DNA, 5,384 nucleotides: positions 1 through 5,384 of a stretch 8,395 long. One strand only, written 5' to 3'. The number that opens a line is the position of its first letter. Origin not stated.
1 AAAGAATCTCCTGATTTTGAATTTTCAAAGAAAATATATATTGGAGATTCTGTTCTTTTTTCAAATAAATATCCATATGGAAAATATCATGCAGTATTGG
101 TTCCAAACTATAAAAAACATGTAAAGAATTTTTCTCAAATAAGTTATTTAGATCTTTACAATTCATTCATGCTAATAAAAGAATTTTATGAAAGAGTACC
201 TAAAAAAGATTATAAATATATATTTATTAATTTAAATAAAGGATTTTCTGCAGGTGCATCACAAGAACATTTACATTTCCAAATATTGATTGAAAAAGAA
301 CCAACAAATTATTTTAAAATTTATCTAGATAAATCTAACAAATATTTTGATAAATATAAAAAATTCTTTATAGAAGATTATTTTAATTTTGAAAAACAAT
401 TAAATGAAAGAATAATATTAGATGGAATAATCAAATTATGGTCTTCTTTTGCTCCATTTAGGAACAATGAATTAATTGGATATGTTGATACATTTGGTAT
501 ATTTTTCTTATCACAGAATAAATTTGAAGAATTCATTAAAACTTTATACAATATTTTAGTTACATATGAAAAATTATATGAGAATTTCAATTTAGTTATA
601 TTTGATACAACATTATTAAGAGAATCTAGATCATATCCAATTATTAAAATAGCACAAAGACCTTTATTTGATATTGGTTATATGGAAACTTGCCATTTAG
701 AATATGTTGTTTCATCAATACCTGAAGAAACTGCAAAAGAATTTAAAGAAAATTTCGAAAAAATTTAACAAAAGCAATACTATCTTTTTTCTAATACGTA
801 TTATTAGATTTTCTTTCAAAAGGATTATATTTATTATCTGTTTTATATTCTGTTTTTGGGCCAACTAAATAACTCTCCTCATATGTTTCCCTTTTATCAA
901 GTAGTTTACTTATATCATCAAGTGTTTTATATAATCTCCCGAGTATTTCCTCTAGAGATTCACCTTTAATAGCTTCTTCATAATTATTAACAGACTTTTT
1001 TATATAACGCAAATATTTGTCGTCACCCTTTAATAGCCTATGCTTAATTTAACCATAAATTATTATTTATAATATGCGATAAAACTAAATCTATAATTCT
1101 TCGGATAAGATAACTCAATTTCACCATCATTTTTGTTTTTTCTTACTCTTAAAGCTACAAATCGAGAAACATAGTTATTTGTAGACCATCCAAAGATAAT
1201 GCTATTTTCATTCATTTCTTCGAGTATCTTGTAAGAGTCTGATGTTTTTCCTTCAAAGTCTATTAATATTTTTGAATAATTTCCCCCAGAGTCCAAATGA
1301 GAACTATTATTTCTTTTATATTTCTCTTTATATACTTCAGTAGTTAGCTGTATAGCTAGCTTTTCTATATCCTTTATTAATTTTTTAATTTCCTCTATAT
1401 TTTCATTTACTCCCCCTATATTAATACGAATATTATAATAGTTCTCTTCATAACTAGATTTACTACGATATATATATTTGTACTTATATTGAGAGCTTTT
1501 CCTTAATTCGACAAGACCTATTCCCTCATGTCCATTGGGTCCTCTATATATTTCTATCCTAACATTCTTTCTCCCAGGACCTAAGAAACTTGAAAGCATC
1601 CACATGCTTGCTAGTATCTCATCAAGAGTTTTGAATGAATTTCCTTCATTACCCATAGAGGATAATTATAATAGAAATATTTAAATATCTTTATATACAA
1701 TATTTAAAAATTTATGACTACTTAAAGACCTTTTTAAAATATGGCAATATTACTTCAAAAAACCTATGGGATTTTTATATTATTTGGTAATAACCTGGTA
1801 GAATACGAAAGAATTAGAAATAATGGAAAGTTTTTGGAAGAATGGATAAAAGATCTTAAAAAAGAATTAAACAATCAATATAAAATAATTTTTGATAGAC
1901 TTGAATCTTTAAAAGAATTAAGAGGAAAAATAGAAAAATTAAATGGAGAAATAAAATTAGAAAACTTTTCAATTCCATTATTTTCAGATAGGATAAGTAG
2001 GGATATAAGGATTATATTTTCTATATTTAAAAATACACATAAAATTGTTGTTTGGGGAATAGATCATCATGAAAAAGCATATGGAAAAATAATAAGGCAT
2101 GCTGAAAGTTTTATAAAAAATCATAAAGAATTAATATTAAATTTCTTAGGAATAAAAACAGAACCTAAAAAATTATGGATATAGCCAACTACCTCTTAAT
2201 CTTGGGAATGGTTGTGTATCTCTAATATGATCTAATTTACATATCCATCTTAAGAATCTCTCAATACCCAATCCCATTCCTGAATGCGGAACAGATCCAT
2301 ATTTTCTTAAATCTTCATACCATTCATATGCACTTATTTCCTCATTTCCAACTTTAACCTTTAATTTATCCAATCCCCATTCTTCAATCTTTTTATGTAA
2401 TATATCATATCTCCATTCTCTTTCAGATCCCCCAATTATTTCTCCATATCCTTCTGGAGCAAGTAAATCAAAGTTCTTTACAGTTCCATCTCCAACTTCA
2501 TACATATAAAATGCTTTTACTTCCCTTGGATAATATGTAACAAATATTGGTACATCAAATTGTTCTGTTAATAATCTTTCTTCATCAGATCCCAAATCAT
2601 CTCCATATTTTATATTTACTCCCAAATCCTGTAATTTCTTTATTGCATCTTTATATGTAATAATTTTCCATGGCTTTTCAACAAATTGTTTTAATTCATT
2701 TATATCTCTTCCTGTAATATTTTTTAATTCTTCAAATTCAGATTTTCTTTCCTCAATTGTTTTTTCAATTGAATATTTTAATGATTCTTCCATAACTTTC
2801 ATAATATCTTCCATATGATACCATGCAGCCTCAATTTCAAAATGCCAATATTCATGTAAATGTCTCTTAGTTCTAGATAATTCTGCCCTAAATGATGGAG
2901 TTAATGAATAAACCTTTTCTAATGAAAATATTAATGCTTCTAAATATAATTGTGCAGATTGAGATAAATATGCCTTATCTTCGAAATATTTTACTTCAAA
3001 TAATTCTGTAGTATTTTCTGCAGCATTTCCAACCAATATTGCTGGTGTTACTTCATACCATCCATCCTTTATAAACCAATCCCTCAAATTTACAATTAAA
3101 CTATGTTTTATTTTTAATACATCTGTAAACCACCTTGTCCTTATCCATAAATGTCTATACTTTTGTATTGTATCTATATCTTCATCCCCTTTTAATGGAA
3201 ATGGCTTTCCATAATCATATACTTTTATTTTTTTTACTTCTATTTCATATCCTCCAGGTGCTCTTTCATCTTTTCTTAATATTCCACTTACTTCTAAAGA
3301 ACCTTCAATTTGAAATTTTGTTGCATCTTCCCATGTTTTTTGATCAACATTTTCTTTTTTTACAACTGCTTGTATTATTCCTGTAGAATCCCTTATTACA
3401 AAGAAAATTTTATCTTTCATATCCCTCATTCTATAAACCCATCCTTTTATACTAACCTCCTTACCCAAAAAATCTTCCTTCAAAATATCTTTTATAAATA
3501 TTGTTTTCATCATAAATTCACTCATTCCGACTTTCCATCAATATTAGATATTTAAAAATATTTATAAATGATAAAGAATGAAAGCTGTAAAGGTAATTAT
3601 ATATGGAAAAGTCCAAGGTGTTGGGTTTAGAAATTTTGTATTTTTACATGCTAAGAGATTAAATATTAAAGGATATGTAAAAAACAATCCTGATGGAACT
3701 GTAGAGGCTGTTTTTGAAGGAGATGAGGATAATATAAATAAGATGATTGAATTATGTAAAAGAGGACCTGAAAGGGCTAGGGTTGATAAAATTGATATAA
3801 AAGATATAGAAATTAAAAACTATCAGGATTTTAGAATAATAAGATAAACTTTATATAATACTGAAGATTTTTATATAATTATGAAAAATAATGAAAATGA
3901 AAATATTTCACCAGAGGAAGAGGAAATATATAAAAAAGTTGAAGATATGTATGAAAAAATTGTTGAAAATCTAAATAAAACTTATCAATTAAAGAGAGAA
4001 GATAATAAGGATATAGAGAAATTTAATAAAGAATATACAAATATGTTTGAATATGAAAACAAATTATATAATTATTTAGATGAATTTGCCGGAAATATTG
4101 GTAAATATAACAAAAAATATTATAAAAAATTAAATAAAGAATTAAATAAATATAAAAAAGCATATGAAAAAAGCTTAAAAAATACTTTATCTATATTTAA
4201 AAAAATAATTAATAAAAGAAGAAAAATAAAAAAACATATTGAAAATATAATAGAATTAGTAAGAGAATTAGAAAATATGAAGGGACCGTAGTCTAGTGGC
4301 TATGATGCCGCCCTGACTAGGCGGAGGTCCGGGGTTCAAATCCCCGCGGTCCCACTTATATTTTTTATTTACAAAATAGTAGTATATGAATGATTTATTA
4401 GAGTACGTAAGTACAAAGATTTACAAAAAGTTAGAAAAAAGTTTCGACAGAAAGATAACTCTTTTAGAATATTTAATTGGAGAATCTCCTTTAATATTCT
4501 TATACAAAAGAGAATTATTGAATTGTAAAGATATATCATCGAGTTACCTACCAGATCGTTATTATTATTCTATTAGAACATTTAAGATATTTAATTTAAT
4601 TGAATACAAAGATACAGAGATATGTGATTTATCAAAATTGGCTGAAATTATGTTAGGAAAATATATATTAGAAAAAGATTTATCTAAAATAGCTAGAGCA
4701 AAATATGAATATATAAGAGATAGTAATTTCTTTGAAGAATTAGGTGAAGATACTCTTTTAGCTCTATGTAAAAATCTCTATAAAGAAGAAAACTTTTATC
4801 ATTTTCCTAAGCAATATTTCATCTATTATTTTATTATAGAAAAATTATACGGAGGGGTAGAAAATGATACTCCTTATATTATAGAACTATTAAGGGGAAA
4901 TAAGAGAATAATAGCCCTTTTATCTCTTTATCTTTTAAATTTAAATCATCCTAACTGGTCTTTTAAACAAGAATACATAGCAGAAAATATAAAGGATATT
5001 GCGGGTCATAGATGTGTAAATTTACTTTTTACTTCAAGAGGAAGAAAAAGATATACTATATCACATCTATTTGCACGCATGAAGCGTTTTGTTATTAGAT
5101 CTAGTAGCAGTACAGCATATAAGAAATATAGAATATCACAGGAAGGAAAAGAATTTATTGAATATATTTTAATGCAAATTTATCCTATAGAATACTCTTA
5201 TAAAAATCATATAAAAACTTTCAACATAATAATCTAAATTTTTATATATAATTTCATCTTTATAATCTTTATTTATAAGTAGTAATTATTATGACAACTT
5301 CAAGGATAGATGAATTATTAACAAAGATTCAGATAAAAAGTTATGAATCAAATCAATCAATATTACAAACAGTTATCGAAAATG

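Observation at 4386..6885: Three tandem, deeply diverged paralogs encoding double winged-helix proteins directly downstream of tRNA-Val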

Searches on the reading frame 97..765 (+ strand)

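Call 52: search_protein_families(library=ncbifam, proteins=[window:97-765:+], max_evalue=0.1)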
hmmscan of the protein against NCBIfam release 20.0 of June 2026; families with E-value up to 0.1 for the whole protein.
window:97-765:+ (223 aa): 2 families
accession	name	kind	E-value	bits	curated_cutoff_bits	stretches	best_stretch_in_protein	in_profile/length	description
NF008724.0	PRK11720.1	equivalog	4e-08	32.7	448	1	7-162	114-271/348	UDP-glucose--hexose-1-phosphate uridylyltransferase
TIGR00209.1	galT_1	equivalog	4.2e-07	29.3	102.1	1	7-162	115-272/349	galactose-1-phosphate uridylyltransferase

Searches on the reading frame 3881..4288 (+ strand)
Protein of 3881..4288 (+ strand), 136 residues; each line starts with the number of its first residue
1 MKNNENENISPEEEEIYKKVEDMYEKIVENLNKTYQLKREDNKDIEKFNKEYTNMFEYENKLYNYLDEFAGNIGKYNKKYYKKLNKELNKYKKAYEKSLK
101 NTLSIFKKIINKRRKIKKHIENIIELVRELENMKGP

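Call 7: search_protein_families(library=pfam, proteins=[window:3881-4288:+], max_evalue=1)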
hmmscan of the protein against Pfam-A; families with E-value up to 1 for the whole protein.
window:3881-4288:+ (136 aa): 18 families
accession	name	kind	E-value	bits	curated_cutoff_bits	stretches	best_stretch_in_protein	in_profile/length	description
PF20936.3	GCIP_C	-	0.0083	16.9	36.2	1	3-70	10-78/106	Grap2 and cyclin-D-interacting, C-terminal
PF19174.5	DUF5856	-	0.019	16.4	34.6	1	58-129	16-89/94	Family of unknown function (DUF5856)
PF04108.17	ATG17_like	-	0.03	14.3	43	1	5-71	212-282/355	Autophagy protein ATG17-like domain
PF13747.11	DUF4164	-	0.04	14.8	27.2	0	18-68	7-57/89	Domain of unknown function (DUF4164)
PF03382.20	DUF285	-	0.092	12.9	25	1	26-93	48-112/120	Mycoplasma protein of unknown function, DUF285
PF02601.20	Exonuc_VII_L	-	0.094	12.6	35.9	1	7-124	136-252/315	Exonuclease VII, large subunit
PF09769.14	ApoO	-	0.16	12.3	31.4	1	64-115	14-65/131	Apolipoprotein O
PF06103.16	DUF948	-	0.21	12.2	37.2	0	79-130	33-84/89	Bacterial protein of unknown function (DUF948)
PF01798.23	Nop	-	0.23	11.3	25.4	1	5-68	47-109/228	snoRNA binding domain, fibrillarin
PF14033.12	DUF4246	-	0.26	10.8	26.7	1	8-92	144-215/401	Protein of unknown function (DUF4246)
PF09731.14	Mitofilin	-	0.4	10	27.4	1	36-122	315-400/614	Mitochondrial inner membrane protein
PF00306.32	ATP-synt_ab_C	-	0.41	11.5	27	1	5-51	79-125/126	ATP synthase alpha/beta chain, C terminal domain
PF09127.17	Leuk-A4-hydro_C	-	0.43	11.1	27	1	22-111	18-109/112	Leukotriene A4 hydrolase, C-terminal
PF04286.17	DUF445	-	0.65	10.3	33.8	1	7-125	202-324/368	Protein of unknown function (DUF445)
PF10168.15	Nup88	-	0.66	8.2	24.4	1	5-120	586-701/702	Nuclear pore component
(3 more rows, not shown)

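Call 52: search_protein_families(library=ncbifam, proteins=[window:3881-4288:+], max_evalue=0.1)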
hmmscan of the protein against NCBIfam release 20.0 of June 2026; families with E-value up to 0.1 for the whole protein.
window:3881-4288:+ (136 aa): 5 families
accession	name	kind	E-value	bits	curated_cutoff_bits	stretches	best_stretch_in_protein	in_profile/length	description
TIGR01558.1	sm_term_P27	equivalog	0.00091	19.2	45.6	1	18-61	8-51/116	phage terminase small subunit P27 family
NF047362.1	CT392_fam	equivalog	0.018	14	160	1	38-123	94-175/383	CT392 family protein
NF045780.1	TrlF_fam_ATP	equivalog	0.04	12.6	350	1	3-129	559-691/944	TrlF family AAA-like ATPase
NF040999.1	pilin_ComGC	equivalog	0.059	13.6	75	1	8-51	26-69/84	competence type IV pilus major pilin ComGC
NF041810.1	Avs1b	equivalog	0.078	10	1500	1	63-132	1011-1080/1931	AVAST type 1 anti-phage system protease Avs1b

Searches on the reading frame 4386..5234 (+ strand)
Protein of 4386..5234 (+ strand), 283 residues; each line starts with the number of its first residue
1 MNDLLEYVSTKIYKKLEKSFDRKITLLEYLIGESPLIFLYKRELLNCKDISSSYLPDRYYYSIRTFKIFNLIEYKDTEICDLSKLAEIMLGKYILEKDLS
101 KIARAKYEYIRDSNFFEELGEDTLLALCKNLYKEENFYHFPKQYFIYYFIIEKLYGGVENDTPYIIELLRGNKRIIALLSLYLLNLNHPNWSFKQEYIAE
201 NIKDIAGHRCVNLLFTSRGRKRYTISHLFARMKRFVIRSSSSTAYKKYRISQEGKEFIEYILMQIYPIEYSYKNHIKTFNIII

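Call 7: search_protein_families(library=pfam, proteins=[window:4386-5234:+], max_evalue=1)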
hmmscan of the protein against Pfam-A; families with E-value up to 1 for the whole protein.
window:4386-5234:+ (283 aa): 1 family
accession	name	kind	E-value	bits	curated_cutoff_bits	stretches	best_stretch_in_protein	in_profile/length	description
PF11313.14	DUF3116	-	0.086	13.3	25.9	1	233-259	54-80/84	Protein of unknown function (DUF3116)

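Call 12: find_homologous_proteins(query=window:4386-5234:+, max_evalue=0.01)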
Query window:4386-5234:+ (283 aa): 7 proteins with E <= 0.01 among 1202 candidates.
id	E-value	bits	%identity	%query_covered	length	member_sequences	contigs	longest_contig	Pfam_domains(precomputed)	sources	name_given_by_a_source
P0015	4.7e-164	563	92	100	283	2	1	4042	-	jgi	jgi:hypothetical protein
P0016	1.0e-163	562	92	100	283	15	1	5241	-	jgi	-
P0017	3.0e-157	540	89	100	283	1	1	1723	-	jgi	jgi:hypothetical protein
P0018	3.2e-151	521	87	98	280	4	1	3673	-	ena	-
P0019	9.5e-83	296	54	97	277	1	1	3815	-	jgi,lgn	jgi:hypothetical protein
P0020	1.5e-82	295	54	97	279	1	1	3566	-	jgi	jgi:hypothetical protein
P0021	4.4e-81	291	54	97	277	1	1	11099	-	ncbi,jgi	jgi:hypothetical protein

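Call 26: search_solved_structures(query=A1, max_evalue=10)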
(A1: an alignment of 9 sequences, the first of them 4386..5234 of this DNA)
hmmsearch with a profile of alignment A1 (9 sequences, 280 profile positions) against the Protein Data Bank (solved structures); distinct sequences matched with E-value up to 10: 0.

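Call 43: predict_structure(alignment_id=A5)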
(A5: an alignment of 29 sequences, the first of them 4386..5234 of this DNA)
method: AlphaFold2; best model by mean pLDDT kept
length: 283 residues; sequences in the alignment: 29
mean_pLDDT: 72.6   pTM: 0.76
mean pLDDT of the five models: 72.6, 69.7, 62.5, 44.0, 42.3
residues with pLDDT >= 90: 45; 70-90: 121; 50-70: 87; < 50: 30
segments of 3 or more residues with pLDDT < 50: 52-54, 127-139, 277-283
pLDDT, mean of each block of 10 residues (from residue 1): 71 92 89 69 59 56 72 74 79 81 73 55 49 43 68 63 80 88 89 90 76 59 78 89 79 93 80 53 31
secondary structure, 60 per line:
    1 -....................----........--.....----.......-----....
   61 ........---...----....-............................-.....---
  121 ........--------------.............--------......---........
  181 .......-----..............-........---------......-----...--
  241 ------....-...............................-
elements in order: H2-21 H26-33 H36-40 H47-51 H57-68 E72-74 E79-82 H84-111 H113-117 H121-128 H143-155 H164-169 H173-187 H195-206 H208-215 H225-230 E236-238 E247-250 H252-282

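Call 52: search_protein_families(library=ncbifam, proteins=[window:4386-5234:+], max_evalue=0.1)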
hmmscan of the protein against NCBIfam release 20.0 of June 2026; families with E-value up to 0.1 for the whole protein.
window:4386-5234:+ (283 aa): 0 families

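Call 53: search_protein_families(library=phrogs, proteins=[window:4386-5234:+], max_evalue=0.1)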
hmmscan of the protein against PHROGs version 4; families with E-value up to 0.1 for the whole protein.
window:4386-5234:+ (283 aa): 0 families

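Call 54: search_protein_families(library=padloc, proteins=[window:4386-5234:+], max_evalue=0.1)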
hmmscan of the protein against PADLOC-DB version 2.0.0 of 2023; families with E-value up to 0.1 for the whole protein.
window:4386-5234:+ (283 aa): 0 families

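Call 55: find_encoding_contigs(protein=P0016, flank=6000, max_places=3)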
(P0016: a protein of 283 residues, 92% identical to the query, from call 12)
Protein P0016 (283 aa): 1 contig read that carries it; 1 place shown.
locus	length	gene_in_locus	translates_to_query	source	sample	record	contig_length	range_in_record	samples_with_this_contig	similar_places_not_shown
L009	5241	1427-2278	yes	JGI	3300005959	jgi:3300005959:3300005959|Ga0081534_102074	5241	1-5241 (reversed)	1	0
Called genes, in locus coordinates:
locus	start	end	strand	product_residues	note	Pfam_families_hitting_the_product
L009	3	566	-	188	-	?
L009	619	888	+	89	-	PF00708:Acylphosphatase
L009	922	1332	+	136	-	-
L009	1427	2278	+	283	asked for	-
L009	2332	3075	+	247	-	-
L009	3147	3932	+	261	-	-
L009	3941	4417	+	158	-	PF04073:tRNA_edit, PF23526:AprA_N (weak)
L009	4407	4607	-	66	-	PF01192:RNA_pol_Rpb6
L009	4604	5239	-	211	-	?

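Call 56: find_encoding_contigs(protein=P0018, flank=6000, max_places=2)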
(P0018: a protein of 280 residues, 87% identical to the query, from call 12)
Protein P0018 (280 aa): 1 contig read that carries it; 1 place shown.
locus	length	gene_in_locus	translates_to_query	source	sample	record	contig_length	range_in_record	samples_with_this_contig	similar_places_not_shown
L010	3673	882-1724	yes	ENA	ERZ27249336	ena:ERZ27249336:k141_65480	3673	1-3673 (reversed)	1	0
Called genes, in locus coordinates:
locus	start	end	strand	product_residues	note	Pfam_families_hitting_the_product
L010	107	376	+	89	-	PF00708:Acylphosphatase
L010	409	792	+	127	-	-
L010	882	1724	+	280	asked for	-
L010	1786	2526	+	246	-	-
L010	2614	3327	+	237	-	-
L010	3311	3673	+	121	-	?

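Call 57: fold_search(model_id=the predicted structure, library=pdb)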
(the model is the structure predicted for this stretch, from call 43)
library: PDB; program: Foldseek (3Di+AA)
matches with E <= 10: 511; with E <= 0.001: 0
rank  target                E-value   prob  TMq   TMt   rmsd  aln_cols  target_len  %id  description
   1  4ld5_A                1.1e-01  0.98  0.19  0.35   4.9        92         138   20  Crystal structure of MepR Q18P mutant from multidrug resistant S. aureus clinical isolate (released 2013-09-11)
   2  2nnn_A                1.1e-01  0.96  0.23  0.45  14.2       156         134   12  Crystal structure of probable transcriptional regulator from Pseudomonas aeruginosa (released 2006-11-21)
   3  5fb2_A                1.2e-01  0.98  0.24  0.44   5.1       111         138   18  S. aureus MepR F27L Mutant bound to oligodeoxyribonucleotide (released 2016-12-14)
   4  2eth_A                1.2e-01  0.96  0.21  0.39   7.0       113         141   17  Crystal structure of a marr-like transcriptional regulator (tm0816) from thermotoga maritima at 2.50 A resolution (released 2005-11-08)
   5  3eco_A                1.3e-01  0.99  0.23  0.44   4.8       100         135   18  Crystal structure of MepR, a transcription regulator of the Staphylococcus aureus multidrug efflux pump MepA (released 2009-02-10)
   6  9gjp_A                1.3e-01  0.99  0.24  0.49   4.4       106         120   12  OCCM maturation intermediate stalled with an Arginine Finger mutation in Mcm5: Conformer 2 (released 2025-03-05)
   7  4yif_C                1.3e-01  0.91  0.21  0.37   7.4       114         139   14  Crystal structure of Rv0880 (released 2015-06-10)
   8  4l9t_B                1.8e-01  0.94  0.24  0.43   6.2       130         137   16  Crystal structure of MepR F27L mutant from multidrug resistant S. aureus clinical isolate (released 2013-09-11)
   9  4l9t_A                1.9e-01  0.99  0.25  0.46   4.2       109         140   18  Crystal structure of MepR F27L mutant from multidrug resistant S. aureus clinical isolate (released 2013-09-11)
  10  1s3j_B                1.9e-01  0.97  0.22  0.42   4.7       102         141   17  X-ray crystal structure of YusO protein from Bacillus subtilis (released 2004-04-13)
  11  4lll_M                1.9e-01  0.89  0.22  0.43   6.5       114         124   19  Crystal structure of S. aureus MepR-DNA complex (released 2014-05-14)
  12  7dvs_A                2.0e-01  0.89  0.21  0.37   5.2       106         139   15  Crystal structure of Apo (heme-free) PefR (released 2021-09-29)
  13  2qww_B                2.0e-01  0.63  0.21  0.36  10.9       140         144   15  Crystal structure of multiple antibiotic-resistance repressor (MarR) (YP_013417.1) from Listeria monocytogenes 4b F236 (released 2007-08-21)
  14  3bpx_B                2.3e-01  0.96  0.23  0.44   4.2       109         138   15  Crystal Structure of MarR (released 2008-05-20)
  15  4l9v                  2.4e-01  0.99  0.24  0.46   4.2       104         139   17  Crystal structure of Se-Met derivative MepR F27L mutant from multidrug resistant S. aureus clinical isolate (released 2013-09-11)
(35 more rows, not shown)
